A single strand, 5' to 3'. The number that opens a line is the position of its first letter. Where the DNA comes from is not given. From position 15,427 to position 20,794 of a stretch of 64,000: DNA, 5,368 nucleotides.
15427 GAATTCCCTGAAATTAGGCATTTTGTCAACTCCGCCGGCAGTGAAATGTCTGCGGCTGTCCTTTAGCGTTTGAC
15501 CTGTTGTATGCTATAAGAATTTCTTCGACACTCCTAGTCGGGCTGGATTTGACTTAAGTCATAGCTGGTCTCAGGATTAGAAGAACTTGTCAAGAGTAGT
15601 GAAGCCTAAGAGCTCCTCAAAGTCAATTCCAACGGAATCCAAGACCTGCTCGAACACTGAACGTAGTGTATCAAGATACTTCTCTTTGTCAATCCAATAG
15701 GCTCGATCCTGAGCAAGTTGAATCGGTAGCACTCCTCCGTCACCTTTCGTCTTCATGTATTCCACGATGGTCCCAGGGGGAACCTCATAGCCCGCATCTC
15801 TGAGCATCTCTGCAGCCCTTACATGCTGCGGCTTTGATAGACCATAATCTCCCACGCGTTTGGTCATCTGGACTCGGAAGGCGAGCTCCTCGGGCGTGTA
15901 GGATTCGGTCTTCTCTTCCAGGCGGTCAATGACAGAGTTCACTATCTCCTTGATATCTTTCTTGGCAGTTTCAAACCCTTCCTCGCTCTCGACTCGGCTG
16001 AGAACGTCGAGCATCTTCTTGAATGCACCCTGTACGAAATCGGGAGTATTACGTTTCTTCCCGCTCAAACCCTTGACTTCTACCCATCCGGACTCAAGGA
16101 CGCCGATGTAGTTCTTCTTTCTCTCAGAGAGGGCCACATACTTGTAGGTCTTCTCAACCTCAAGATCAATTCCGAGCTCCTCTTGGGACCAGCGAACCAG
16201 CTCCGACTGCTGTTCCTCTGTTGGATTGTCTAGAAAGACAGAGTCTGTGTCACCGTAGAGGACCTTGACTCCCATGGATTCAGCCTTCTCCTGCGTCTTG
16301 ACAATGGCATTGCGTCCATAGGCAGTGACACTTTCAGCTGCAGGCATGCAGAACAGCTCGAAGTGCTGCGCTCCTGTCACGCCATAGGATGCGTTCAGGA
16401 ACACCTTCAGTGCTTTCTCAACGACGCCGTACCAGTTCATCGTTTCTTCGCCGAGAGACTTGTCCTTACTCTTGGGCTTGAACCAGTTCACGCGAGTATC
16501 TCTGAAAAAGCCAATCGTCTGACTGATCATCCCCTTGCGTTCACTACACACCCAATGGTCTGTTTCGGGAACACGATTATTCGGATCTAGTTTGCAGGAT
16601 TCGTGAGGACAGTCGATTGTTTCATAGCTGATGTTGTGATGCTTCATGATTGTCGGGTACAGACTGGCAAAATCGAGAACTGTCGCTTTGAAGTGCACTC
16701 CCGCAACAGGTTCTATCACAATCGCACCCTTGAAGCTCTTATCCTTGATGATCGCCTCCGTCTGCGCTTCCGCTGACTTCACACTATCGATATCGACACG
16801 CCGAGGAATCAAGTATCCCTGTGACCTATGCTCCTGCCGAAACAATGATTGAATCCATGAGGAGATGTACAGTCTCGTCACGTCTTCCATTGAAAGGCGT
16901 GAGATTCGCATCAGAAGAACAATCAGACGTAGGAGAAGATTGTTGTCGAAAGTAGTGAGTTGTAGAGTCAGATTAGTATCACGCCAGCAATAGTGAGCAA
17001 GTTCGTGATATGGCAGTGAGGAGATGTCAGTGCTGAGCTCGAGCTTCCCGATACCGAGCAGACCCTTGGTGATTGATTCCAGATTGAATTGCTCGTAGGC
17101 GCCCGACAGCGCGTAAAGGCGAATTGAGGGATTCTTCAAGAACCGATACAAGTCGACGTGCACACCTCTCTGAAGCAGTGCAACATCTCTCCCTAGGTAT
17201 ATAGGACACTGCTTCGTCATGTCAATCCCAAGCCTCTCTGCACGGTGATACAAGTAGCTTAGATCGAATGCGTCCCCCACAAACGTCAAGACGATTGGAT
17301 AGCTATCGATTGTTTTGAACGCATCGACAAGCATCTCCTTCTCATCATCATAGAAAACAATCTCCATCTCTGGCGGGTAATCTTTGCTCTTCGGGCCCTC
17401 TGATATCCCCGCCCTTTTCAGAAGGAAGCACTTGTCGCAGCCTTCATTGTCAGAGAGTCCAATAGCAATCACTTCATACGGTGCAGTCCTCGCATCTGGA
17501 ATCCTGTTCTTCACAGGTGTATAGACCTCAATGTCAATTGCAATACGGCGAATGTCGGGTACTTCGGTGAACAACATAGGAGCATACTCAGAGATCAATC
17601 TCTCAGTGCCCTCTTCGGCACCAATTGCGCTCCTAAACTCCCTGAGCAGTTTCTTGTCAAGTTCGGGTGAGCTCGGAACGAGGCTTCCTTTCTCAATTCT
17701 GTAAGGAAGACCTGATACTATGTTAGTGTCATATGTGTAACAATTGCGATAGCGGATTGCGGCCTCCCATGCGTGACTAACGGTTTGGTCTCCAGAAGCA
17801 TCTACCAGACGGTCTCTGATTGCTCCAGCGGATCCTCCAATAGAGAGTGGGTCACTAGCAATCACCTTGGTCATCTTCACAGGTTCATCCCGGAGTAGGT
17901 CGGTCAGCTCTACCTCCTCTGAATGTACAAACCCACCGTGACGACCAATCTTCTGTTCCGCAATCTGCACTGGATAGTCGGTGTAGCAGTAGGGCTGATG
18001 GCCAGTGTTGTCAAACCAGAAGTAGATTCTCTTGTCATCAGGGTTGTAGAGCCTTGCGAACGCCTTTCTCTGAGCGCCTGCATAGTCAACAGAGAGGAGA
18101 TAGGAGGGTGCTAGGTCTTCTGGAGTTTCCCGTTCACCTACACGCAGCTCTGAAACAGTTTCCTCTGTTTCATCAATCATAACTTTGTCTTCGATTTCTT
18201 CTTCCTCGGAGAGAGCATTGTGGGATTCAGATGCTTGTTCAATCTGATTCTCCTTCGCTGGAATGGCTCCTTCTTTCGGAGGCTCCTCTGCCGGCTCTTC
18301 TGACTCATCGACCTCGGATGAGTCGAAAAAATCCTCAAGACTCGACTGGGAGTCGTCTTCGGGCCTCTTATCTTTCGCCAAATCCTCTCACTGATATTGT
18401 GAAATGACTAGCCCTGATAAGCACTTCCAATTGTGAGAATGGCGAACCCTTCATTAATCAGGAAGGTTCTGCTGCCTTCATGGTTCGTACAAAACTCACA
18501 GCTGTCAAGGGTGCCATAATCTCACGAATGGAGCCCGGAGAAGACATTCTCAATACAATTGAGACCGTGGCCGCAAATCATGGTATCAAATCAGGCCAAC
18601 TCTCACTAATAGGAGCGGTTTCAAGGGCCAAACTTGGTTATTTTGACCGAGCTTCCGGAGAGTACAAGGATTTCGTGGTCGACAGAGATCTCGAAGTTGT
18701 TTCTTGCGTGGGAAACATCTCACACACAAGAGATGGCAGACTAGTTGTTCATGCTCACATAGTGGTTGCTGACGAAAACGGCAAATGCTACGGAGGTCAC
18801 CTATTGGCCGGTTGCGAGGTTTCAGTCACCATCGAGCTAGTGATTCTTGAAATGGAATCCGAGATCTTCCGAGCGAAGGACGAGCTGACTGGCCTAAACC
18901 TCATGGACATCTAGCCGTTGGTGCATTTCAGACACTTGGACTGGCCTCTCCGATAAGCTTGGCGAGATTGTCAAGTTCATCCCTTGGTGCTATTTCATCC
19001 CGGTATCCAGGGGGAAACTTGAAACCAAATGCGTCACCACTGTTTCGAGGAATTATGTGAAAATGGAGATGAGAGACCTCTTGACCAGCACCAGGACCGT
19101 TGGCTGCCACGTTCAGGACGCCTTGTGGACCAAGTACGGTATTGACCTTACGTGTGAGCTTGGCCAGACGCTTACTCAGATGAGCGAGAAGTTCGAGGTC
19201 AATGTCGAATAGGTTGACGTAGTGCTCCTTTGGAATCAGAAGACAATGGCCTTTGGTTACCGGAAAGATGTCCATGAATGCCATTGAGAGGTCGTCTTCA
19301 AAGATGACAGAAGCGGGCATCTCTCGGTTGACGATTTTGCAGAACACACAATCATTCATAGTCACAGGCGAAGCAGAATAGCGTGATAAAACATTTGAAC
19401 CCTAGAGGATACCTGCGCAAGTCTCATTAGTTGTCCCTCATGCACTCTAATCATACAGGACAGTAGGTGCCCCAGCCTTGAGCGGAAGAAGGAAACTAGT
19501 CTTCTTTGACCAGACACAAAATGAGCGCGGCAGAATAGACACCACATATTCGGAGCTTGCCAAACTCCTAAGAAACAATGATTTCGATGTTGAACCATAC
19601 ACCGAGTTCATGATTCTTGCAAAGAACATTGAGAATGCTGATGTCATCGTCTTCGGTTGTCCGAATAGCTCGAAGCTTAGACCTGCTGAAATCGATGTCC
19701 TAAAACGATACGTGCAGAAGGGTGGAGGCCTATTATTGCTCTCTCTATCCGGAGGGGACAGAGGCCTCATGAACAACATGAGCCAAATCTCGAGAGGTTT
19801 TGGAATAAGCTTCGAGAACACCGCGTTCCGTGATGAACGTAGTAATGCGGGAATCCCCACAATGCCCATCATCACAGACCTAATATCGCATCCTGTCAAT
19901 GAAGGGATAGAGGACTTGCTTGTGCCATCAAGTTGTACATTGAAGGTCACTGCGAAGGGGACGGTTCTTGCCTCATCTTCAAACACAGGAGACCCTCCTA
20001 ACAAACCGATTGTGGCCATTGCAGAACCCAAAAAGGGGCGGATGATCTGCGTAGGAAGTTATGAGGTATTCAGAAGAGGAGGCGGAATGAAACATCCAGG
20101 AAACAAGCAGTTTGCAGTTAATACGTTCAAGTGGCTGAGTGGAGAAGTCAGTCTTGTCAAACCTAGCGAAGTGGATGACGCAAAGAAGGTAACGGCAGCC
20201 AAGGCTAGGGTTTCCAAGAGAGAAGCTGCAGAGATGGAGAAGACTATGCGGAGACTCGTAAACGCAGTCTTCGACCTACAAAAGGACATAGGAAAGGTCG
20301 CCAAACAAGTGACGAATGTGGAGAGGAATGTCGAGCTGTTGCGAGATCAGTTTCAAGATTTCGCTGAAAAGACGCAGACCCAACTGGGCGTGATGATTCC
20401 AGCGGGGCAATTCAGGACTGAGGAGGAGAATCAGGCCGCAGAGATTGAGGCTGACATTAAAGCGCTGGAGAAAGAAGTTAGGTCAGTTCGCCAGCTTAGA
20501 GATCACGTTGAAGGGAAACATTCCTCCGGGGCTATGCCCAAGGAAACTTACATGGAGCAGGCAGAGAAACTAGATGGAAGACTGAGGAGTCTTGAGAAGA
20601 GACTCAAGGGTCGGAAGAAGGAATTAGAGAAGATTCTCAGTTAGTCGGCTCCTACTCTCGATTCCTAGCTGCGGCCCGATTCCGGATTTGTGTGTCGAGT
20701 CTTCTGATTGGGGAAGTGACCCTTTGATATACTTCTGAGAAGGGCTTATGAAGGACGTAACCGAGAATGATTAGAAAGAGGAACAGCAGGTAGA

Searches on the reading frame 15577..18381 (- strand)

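Call 67: search_protein_families(library=pfam, proteins=[window:15577-18381:-], max_evalue=0.01)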
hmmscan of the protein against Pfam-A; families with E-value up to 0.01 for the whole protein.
window:15577-18381:- (934 aa): 3 families
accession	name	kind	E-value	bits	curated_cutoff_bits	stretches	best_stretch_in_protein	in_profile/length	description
PF00136.26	DNA_pol_B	-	5.9e-48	164.2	23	1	518-905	23-435/453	DNA polymerase family B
PF03104.25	DNA_pol_B_exo1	-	1.7e-15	57.6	23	1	203-387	2-185/242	DNA polymerase family B, exonuclease domain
PF13482.12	RNase_H_2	-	0.0029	18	22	1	347-436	43-117/165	RNase_H superfamily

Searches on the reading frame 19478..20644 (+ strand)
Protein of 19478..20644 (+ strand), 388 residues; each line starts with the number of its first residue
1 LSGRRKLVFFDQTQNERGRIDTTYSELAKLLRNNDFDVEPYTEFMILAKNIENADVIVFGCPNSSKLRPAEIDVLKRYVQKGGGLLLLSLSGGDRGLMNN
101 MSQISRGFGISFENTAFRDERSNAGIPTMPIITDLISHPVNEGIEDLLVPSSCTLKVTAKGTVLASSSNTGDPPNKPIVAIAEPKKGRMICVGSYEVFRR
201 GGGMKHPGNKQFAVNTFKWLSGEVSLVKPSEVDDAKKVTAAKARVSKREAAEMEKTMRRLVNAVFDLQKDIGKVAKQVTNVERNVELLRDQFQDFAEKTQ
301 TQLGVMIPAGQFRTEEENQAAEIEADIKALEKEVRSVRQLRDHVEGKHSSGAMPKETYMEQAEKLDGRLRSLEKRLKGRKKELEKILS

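Call 67: search_protein_families(library=pfam, proteins=[window:19478-20644:+], max_evalue=0.01)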
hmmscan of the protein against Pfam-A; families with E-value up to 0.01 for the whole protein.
window:19478-20644:+ (388 aa): 5 families
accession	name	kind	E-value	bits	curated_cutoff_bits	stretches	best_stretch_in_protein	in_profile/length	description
PF23355.1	IFT52_GIFT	-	5.7e-16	58.8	27.2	2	8-116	2-107/246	IFT52 GIFT domain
PF06283.17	ThuA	-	4.9e-06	27.4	33.4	1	7-191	3-183/209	Trehalose utilisation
PF09822.16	ABC_transp_aux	-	6.9e-05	22.7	34.7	1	18-173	14-196/288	ABC-type uncharacterized transport system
PF14258.12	DUF4350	-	0.0015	19.3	30.4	1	24-215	9-179/181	Domain of unknown function (DUF4350)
PF24157.1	DUF7408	-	0.0069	16.8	27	0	49-91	33-75/174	Domain of unknown function (DUF7408)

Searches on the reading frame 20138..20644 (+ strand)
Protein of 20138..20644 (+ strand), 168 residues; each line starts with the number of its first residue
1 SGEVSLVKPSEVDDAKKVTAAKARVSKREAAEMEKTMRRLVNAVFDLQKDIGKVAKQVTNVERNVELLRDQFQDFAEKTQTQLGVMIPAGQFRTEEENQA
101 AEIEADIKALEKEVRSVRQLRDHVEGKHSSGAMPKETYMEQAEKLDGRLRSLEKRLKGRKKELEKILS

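Call 79: search_protein_families(library=pfam, proteins=[window:20138-20644:+], max_evalue=5)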
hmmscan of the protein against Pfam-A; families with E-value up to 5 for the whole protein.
window:20138-20644:+ (168 aa): 58 families (the best 25 are shown)
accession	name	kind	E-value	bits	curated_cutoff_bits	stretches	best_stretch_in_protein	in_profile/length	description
PF09763.15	Sec3_CC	-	0.0017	18.7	27.1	2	128-166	30-68/133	Exocyst complex component Sec3, coiled-coil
PF23991.1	DUF7310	-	0.0049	17.8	40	1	57-127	4-73/83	Coiled-coil region of unknown function (DUF7310)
PF24073.1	DUF7365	-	0.0075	16.8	27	2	83-124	18-59/101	Coiled-coil region of unknown function (DUF7365)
PF05377.16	FlaC_arch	-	0.0081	17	27.8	1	32-66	4-38/55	Flagella accessory protein C (FlaC)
PF06103.16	DUF948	-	0.013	16.1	37.2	1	32-81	23-72/89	Bacterial protein of unknown function (DUF948)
PF05531.17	NPV_P10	-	0.016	16.1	29.8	1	47-77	9-39/75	Nucleopolyhedrovirus P10 protein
PF24627.1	PUMA_CC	-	0.021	15.3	30.1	1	27-74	21-68/74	PUMA coiled-coil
PF22814.2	WelO5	-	0.023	14.6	27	1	28-120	84-173/277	Carrier-protein-independent halogenase WelO5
PF20117.4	DUF6507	-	0.025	15.5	25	1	15-87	14-74/120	Family of unknown function (DUF6507)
PF04108.17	ATG17_like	-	0.032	14.2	43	1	15-112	195-293/355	Autophagy protein ATG17-like domain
PF00435.27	Spectrin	-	0.034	15.1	29.9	2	101-164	44-104/105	Spectrin repeat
PF14992.11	TMCO5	-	0.039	13.7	32.2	2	93-167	57-136/280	TMCO5 family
PF06419.17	COG6_N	-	0.048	14.2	27.4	2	100-156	35-91/114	Conserved oligomeric complex COG6, N-terminal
PF24487.1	NDC80_loop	-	0.069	13.3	27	1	31-114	90-170/233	Kinetochore protein NDC80 loop region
PF13851.11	GAS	-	0.09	12.6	32.3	1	26-165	31-160/200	Growth-arrest specific micro-tubule binding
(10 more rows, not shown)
